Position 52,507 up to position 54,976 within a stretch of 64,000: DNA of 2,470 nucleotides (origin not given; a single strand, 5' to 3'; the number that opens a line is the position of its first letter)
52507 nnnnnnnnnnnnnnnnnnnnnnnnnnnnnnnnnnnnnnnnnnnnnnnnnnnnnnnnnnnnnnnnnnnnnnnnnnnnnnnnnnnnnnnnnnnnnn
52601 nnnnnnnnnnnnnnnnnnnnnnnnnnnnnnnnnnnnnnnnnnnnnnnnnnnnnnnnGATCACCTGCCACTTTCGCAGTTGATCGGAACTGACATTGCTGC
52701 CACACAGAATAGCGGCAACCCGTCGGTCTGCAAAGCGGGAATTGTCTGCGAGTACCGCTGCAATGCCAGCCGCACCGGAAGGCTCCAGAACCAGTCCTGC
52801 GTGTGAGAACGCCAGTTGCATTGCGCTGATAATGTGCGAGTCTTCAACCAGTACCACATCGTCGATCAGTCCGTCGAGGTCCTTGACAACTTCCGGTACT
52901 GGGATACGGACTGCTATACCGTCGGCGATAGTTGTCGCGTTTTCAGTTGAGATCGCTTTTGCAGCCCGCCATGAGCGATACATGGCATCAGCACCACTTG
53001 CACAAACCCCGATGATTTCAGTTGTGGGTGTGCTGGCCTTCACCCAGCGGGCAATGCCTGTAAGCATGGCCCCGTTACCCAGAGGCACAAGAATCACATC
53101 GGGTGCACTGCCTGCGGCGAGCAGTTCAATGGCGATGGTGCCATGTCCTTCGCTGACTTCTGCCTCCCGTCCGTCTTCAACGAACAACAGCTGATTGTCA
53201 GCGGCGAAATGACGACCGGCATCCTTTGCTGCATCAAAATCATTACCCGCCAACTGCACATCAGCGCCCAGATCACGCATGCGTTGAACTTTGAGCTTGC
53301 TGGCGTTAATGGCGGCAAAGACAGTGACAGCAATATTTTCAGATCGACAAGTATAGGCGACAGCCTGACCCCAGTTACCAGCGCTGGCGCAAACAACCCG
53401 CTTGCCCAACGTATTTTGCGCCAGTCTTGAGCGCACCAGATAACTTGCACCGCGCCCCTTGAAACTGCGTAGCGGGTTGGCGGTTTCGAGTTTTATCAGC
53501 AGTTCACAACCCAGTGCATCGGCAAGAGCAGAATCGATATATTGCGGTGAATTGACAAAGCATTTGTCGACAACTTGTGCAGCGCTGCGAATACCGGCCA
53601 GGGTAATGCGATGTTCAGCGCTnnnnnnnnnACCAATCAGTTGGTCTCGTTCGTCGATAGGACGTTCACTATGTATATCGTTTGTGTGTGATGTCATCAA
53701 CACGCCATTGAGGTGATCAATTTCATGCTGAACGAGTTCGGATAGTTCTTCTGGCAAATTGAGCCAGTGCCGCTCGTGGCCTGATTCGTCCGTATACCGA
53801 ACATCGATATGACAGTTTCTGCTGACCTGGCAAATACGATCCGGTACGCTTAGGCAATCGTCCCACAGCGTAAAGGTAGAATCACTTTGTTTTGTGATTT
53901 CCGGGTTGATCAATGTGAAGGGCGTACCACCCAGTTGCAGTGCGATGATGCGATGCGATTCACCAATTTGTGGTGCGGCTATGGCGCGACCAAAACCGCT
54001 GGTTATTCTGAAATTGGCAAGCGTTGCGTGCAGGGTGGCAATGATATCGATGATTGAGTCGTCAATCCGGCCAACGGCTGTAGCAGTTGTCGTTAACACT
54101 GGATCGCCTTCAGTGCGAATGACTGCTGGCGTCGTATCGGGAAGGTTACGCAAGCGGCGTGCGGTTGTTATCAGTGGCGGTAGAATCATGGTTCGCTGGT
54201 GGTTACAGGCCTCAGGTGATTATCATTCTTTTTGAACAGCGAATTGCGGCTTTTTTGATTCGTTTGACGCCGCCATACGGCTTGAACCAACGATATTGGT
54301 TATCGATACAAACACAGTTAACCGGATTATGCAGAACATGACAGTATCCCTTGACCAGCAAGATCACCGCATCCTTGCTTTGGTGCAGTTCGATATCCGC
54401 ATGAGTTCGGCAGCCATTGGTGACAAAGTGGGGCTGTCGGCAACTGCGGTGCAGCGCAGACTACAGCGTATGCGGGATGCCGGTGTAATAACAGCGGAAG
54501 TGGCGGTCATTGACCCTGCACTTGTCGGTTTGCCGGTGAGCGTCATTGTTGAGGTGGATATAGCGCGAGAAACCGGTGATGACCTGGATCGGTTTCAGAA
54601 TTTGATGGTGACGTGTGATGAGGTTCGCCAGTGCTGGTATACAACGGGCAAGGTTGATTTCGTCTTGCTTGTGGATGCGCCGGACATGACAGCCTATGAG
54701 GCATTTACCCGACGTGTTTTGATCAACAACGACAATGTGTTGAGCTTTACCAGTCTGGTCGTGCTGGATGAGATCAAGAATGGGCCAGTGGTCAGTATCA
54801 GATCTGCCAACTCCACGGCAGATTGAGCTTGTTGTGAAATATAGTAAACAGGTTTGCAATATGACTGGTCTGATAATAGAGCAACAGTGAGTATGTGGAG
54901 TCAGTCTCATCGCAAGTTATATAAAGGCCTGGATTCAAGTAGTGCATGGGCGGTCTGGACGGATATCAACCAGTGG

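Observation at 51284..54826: Peptide-deformylase-fold / PLP-dehydratase fusion enzyme in an Lrp-controlled operon with a SAF-domain dehydrogenase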

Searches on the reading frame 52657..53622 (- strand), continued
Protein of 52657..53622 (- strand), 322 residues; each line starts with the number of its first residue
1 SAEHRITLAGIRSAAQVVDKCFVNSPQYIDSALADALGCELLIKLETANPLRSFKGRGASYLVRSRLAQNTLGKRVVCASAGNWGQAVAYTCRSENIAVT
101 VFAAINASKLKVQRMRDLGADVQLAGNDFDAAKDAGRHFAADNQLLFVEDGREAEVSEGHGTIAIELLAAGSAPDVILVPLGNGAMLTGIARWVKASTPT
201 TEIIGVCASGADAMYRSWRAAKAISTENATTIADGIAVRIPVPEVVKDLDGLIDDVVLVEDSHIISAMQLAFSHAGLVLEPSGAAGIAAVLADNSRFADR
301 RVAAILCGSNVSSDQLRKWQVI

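Call 92: search_protein_families(library=pfam, proteins=[L125:2447-4741:+, L147:2576-3163:+, L111:1367-2545:-], max_evalue=0.00001)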
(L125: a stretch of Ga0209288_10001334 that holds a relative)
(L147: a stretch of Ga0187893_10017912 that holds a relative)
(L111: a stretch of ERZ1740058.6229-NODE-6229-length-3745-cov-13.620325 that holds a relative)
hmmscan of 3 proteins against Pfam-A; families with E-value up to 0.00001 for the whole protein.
L125:2447-4741:+ (765 aa): 1 family
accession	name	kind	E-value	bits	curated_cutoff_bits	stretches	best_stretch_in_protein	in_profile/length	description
PF00291.31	PALP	-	4.2e-73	246.7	35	1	460-746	4-295/295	Pyridoxal-phosphate dependent enzyme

L147:2576-3163:+ (196 aa): 1 family
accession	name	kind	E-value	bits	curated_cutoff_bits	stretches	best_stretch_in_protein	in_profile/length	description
PF01965.30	DJ-1_PfpI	-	6.2e-17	62.3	26.6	1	2-171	2-164/165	DJ-1/PfpI family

L111:1367-2545:- (393 aa): 2 families
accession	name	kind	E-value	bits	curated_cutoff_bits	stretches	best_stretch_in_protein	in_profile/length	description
PF01546.33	Peptidase_M20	-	4.1e-26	92.6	24.6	1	77-393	2-196/206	Peptidase family M20/M25/M40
PF04389.22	Peptidase_M28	-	7.1e-06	26.3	21.3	0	61-127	1-68/193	Peptidase family M28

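Call 94: search_protein_families(library=pfam, proteins=[L147:2417-3553:+, L125:2526-3731:+], max_evalue=0.001)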
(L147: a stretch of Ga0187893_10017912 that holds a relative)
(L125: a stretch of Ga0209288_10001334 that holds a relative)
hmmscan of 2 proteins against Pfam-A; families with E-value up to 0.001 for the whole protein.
L147:2417-3553:+ (379 aa): 2 families
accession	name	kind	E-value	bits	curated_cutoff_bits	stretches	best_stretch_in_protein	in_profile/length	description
PF01965.30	DJ-1_PfpI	-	4e-16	59.7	26.6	1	55-224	2-164/165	DJ-1/PfpI family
PF04945.19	YHS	-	8.3e-07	29.3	30.3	0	356-376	25-45/47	YHS domain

L125:2526-3731:+ (402 aa): 2 families
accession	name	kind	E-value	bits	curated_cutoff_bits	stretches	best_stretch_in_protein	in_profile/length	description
PF02277.22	DBI_PRT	-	2.8e-118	395.4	22.6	1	65-398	5-329/329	Phosphoribosyltransferase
PF14375.11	Cys_rich_CWC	-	5.4e-06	27.1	24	1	1-42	1-49/50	Cysteine-rich CWC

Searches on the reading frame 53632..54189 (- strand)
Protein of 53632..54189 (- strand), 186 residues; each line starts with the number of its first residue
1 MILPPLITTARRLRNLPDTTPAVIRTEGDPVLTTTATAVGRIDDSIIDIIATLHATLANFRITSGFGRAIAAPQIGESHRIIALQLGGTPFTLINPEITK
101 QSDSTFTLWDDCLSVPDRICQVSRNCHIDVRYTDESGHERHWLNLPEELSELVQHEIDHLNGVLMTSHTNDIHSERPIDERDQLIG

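Call 24: search_solved_structures(query=window:53632-54189:-, max_evalue=0.00001, show_alignments=2)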
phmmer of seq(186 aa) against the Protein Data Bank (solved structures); distinct sequences matched with E-value up to 0.00001: 73 (the best 60 are shown).
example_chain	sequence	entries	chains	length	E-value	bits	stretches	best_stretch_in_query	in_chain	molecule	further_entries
1lme_A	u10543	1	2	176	7.6e-18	67.9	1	24-167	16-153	peptide deformylase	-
4dr8_A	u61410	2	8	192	1.7e-16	63.5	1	21-169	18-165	Peptide deformylase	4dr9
3uwa_A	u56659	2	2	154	1e-13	54.5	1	66-171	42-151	RIIA-RIIB membrane-associated protein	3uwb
4wxk_A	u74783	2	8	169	3.9e-13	52.6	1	37-176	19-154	Peptide deformylase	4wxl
3qu1_A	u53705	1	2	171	2.3e-12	50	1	35-172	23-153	Peptide deformylase 2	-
9qft_G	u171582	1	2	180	2.5e-12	49.9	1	35-172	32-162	Peptide deformylase 2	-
1ws0_A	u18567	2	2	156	1.1e-11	47.8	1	29-176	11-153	peptide deformylase 1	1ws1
3u04_A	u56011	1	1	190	1.3e-11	47.6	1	80-170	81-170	Peptide deformylase 1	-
3oca_A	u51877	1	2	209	1.6e-11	47.3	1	80-170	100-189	Peptide deformylase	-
3fwx_A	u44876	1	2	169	5.2e-11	45.6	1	29-176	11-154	Peptide deformylase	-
9qfr_A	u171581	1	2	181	5.7e-11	45.5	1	28-176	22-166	Peptide deformylase 1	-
9rfp_A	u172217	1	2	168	6.7e-11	45.3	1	51-172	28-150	Peptide deformylase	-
6jeu_A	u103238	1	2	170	7.1e-11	45.2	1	28-181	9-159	Peptide deformylase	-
6jet_A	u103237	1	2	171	7.3e-11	45.1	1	28-181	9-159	Peptide deformylase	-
6jer_A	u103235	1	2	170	7.4e-11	45.1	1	28-181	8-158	Peptide deformylase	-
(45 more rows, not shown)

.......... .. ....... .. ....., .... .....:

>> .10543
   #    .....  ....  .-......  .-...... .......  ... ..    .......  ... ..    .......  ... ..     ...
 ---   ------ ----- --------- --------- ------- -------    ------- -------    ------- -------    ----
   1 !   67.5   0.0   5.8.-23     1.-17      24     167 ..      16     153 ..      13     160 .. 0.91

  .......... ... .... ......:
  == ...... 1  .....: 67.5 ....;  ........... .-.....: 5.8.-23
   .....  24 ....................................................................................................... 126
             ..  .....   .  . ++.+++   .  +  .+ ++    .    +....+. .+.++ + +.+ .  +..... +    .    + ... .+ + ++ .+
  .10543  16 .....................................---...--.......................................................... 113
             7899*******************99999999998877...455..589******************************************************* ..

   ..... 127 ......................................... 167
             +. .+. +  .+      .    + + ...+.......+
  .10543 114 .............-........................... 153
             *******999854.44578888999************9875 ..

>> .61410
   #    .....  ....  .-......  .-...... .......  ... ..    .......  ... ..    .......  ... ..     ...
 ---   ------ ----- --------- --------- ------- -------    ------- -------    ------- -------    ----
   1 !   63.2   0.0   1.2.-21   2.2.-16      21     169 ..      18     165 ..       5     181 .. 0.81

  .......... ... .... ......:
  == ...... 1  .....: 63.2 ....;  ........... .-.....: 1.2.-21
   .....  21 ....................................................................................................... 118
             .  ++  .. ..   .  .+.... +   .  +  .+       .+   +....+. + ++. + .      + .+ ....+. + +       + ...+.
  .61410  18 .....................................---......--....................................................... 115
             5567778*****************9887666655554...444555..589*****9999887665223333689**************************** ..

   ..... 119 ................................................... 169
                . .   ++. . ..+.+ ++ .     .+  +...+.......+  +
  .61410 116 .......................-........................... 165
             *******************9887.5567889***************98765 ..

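Call 45: find_homologous_proteins(query=window:53638-54132:-, max_evalue=1e-8)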
Query seq(165 aa) (165 aa): 5245 proteins with E <= 1e-8 among 7816 candidates; the best 120 are listed.
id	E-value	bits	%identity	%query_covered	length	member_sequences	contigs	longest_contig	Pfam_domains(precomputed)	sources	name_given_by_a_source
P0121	1.2e-46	176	55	98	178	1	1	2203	PF01327.27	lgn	-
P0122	2.0e-44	169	52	98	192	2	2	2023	PF01327.27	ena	-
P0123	2.9e-44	169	54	93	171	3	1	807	PF01327.27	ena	-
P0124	7.2e-44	167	53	98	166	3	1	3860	PF01327.27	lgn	-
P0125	2.0e-43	166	49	99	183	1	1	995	PF01327.27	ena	-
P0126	3.6e-43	165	52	100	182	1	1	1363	PF01327.27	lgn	-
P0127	7.5e-43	164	53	96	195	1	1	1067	PF01327.27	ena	-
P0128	9.7e-43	164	49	100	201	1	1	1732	PF01327.27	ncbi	-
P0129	1.0e-42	164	52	98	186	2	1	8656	PF01327.27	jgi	jgi:peptide deformylase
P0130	1.1e-42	163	50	100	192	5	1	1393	PF01327.27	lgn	-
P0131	2.3e-42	162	53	91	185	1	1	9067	PF01327.27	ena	-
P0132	1.0e-41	160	50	98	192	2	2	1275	PF01327.27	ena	-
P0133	1.1e-41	160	50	99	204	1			PF01327.27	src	-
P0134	1.2e-41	160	55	87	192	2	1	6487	PF01327.27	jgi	jgi:peptide deformylase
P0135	1.5e-41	160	52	100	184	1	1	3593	PF01327.27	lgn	-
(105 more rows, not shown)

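Call 61: search_protein_representatives(protein=window:53635-54129:-)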
Query: 165 residues. Proteins with E-value up to 0.001 (for the whole library): 13714; up to 1e-10: 1540; up to 1e-30: 32. The best 150 are listed.
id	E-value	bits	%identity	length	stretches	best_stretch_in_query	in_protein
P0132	2.0e-42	160.9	49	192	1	3-164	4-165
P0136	2.1e-42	160.8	51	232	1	4-165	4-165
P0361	1.3e-41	158.3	49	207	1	5-157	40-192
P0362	2.5e-41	157.4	53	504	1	4-162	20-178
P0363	5.5e-38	146.5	45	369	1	5-163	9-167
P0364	1.5e-37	145.0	48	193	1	4-164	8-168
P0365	2.7e-37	144.2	47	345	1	4-161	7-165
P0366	7.4e-37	142.8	50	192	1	8-148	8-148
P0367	1.1e-36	142.3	49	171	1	6-151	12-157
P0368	3.1e-36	140.8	50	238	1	3-146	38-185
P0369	9.3e-36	139.3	54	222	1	4-144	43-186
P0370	2.0e-35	138.2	50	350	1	8-148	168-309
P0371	2.0e-35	138.2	48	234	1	11-150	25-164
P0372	1.8e-34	135.0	48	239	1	4-161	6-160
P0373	3.6e-34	134.1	45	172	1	3-161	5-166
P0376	4.8e-34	133.7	45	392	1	4-158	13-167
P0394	4.4e-30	120.8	44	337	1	8-150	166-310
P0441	1.7e-26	109.1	45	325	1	4-146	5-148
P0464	1.7e-24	102.6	46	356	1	30-146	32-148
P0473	7.9e-24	100.5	43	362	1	19-151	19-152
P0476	2.2e-23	99.0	44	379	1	8-139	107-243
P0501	3.7e-22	95.0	34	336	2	14-152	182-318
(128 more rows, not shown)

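Call 62: search_protein_families(library=pfam, proteins=[P0363, P0365, P0376, P0370, P0394, P0501, P0441, P0464, P0473, P0476], max_evalue=0.0001)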
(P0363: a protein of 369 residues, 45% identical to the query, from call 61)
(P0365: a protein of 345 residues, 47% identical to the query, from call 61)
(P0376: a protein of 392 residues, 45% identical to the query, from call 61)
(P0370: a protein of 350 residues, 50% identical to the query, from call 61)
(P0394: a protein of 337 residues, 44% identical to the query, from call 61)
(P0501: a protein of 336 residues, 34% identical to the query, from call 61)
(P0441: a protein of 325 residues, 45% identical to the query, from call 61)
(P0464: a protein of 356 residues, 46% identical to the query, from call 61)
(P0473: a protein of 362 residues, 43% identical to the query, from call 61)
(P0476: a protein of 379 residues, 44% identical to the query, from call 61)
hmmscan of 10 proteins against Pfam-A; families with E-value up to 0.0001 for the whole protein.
P0363 (369 aa): 2 families
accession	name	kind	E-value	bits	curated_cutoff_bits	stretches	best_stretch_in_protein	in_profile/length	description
PF00291.31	PALP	-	8.5e-32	111.1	35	2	259-354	197-295/295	Pyridoxal-phosphate dependent enzyme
PF01327.26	Pep_deformylase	-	5.4e-25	88.3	22.8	1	6-150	2-147/156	Polypeptide deformylase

P0365 (345 aa): 4 families
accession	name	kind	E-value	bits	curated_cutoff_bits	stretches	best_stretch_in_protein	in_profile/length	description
PF01327.26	Pep_deformylase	-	4.3e-31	108.1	22.8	1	7-155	4-152/156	Polypeptide deformylase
PF00583.31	Acetyltransf_1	-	1.9e-14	54.4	20.7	1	221-303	30-116/116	Acetyltransferase (GNAT) family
PF13508.13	Acetyltransf_7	-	6.5e-09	36.5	27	1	228-304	6-83/84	Acetyltransferase (GNAT) domain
PF13673.13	Acetyltransf_10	-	1.1e-05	25.9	23.6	1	226-304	32-108/128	Acetyltransferase (GNAT) domain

P0376 (392 aa): 2 families
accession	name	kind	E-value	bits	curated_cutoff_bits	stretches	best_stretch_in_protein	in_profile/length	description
PF00291.31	PALP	-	1.5e-42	146.4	35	1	200-392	6-202/295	Pyridoxal-phosphate dependent enzyme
PF01327.26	Pep_deformylase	-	5e-27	94.9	22.8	1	11-156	2-148/156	Polypeptide deformylase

P0370 (350 aa): 1 family
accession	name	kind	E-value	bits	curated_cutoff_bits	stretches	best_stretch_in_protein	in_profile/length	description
PF01327.26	Pep_deformylase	-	1.9e-34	119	22.8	1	163-310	3-150/156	Polypeptide deformylase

P0394 (337 aa): 4 families
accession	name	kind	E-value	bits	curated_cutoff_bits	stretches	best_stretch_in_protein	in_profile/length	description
PF01327.26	Pep_deformylase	-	9e-32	110.3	22.8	1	162-311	4-152/156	Polypeptide deformylase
PF13669.12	Glyoxalase_4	-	4.3e-16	59.6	27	1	6-105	1-97/109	Glyoxalase/Bleomycin resistance protein/Dioxygenase superfamily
PF00903.31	Glyoxalase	-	4e-11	43.8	20.6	1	4-102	1-96/121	Glyoxalase/Bleomycin resistance protein/Dioxygenase superfamily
PF13468.12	Glyoxalase_3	-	6.2e-08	33.3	25.1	1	5-128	1-134/176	Glyoxalase-like domain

P0501 (336 aa): 1 family
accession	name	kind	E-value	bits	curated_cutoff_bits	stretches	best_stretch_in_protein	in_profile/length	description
PF01327.26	Pep_deformylase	-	1.9e-100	333.3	22.8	2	178-320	10-155/156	Polypeptide deformylase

P0441 (325 aa): 6 families
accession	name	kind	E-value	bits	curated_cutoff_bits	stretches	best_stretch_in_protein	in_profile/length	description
PF01327.26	Pep_deformylase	-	2.3e-29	102.4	22.8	1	5-151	4-150/156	Polypeptide deformylase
PF00583.31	Acetyltransf_1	-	8.2e-18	65.2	20.7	1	194-299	13-116/116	Acetyltransferase (GNAT) family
PF13508.13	Acetyltransf_7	-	3e-14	53.6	27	1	216-300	4-83/84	Acetyltransferase (GNAT) domain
PF13673.13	Acetyltransf_10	-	4.2e-11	43.4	23.6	1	203-306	20-114/128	Acetyltransferase (GNAT) domain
PF13302.13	Acetyltransf_3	-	2.3e-09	38.5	25.4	1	165-300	3-138/138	Acetyltransferase (GNAT) domain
PF13420.13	Acetyltransf_4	-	6.8e-06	26.6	24.3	1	202-317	37-152/155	Acetyltransferase (GNAT) domain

P0464 (356 aa): 2 families
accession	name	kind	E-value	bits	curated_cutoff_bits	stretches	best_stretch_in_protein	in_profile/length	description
PF05962.17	HutD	-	2.2e-45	155.5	25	1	181-303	3-122/181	HutD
PF01327.26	Pep_deformylase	-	3.6e-28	98.6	22.8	1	5-152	4-151/156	Polypeptide deformylase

P0473 (362 aa): 2 families
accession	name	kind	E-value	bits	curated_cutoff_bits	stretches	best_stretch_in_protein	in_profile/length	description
PF01327.26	Pep_deformylase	-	2.3e-32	112.2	22.8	1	2-154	2-154/156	Polypeptide deformylase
PF00293.34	NUDIX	-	9e-16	58.5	21.1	1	223-326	6-119/134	NUDIX domain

P0476 (379 aa): 1 family
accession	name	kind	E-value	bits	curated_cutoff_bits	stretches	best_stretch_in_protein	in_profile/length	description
PF01327.26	Pep_deformylase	-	9.7e-20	71.2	22.8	1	106-241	7-138/156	Polypeptide deformylase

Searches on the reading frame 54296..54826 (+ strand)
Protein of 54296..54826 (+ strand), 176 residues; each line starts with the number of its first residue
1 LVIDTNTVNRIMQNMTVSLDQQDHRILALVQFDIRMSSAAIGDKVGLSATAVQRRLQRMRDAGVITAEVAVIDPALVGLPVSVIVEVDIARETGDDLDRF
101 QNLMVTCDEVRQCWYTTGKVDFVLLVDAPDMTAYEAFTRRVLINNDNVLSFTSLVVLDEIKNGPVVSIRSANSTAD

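Call 3: search_protein_families(library=pfam, proteins=[window:54296-54826:+], max_evalue=0.01)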
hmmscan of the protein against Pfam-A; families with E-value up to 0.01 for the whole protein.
window:54296-54826:+ (176 aa): 8 families
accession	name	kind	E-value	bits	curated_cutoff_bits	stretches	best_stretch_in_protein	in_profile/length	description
PF01037.27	AsnC_trans_reg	-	2.3e-15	56.7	25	1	86-158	2-72/73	Lrp/AsnC ligand binding domain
PF13404.12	HTH_AsnC-type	-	1.8e-12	47.3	27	1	19-60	1-42/42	AsnC-type helix-turn-helix domain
PF13412.12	HTH_24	-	4.4e-11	42.6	21.9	1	19-66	1-48/48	Winged helix-turn-helix DNA-binding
PF12802.13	MarR_2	-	7.5e-05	23.3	27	1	19-68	3-53/61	MarR family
PF13545.12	HTH_Crp_2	-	8.9e-05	22.8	27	1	31-67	18-55/70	Crp-like helix-turn-helix domain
PF22451.2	NirdL-like_HTH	-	0.00058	19.8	27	1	23-65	1-46/47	Siroheme decarboxylase NirDL-like HTH domain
PF08734.17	GYD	-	0.0024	18.3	31.4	1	109-137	36-64/91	GYD domain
PF13384.12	HTH_23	-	0.0071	16.6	24.6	0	23-63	5-45/50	Homeodomain-like domain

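Call 4: search_protein_families(library=ncbifam, proteins=[window:54296-54826:+], max_evalue=0.01)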
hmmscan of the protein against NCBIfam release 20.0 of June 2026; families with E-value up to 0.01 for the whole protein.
window:54296-54826:+ (176 aa): 9 families
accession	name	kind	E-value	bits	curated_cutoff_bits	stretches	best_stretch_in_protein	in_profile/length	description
NF008370.0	PRK11169.1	equivalog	1.7e-24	86.4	233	1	13-169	6-162/164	leucine-responsive transcriptional regulator Lrp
NF053758.1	ChrTpTrnRegChrS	equivalog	1.9e-13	50.5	250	1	13-93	6-86/158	chromate efflux transcriptional regulator ChrS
NF008384.0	PRK11179.1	equivalog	4.5e-12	46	227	1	16-157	4-143/153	transcriptional regulator AsnC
NF040947.1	trans_reg_LysM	equivalog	4.9e-10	39.3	180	1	19-133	1-110/136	HTH-type transcriptional regulator LysM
NF040820.1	trans_reg_LrpA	equivalog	1.6e-08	34.6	250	1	19-119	2-99/141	HTH-type transcriptional regulator LrpA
NF041395.1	TranRegLrpA1_Halo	equivalog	1.5e-07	31.5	250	1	20-135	4-116/142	HTH-type transcriptional regulator LrpA1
NF041396.1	TranRegLrp_Halo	equivalog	2.3e-07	30.8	190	1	21-159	5-139/149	HTH-type transcriptional regulator Lrp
TIGR02937.1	sigma70-ECF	superfamily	0.0026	17.4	42.9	1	8-60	107-158/165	sigma-70 family RNA polymerase sigma factor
TIGR02959.1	SigZ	equivalog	0.0034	17.2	168.65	1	7-61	89-142/170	RNA polymerase sigma factor SigZ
